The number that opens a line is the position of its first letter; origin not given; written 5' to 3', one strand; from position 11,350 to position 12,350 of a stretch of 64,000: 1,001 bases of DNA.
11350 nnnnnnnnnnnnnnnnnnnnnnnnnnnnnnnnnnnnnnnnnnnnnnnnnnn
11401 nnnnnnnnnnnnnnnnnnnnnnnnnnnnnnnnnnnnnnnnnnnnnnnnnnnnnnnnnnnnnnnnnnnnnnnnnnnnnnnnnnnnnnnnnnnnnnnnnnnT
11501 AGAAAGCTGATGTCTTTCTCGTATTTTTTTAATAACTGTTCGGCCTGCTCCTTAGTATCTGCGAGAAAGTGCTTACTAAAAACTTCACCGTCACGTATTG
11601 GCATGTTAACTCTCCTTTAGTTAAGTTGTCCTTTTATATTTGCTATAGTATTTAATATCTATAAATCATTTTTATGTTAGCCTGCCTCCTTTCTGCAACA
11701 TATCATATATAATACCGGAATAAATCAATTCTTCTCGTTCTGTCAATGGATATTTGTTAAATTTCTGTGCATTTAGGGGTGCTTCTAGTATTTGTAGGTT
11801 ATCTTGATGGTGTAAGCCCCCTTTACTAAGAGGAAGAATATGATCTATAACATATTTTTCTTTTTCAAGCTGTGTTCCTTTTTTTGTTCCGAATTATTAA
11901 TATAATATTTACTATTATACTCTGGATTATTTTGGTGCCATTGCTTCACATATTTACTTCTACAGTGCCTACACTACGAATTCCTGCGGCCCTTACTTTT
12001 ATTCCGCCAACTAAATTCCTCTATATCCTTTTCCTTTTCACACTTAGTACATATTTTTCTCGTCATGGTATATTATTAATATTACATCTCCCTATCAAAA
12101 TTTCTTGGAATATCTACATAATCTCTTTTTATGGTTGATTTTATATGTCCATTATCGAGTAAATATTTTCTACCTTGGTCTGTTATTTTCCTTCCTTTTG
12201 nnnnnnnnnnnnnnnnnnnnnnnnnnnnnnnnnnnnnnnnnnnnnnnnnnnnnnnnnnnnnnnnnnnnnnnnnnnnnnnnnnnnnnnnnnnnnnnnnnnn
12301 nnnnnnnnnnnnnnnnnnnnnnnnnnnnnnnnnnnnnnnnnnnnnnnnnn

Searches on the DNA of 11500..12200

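Call 79: search_rna_families(source=window, start=11500, end=12200, threshold=evalue, max_evalue=1)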
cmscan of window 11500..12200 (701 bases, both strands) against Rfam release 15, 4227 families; matches with E-value up to 1: 1.
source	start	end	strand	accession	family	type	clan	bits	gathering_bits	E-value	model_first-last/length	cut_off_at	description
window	11774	11870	+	RF02058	STnc400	Gene;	-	18.9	80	0.58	1-125/125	no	Gammaproteobacterial sRNA STnc400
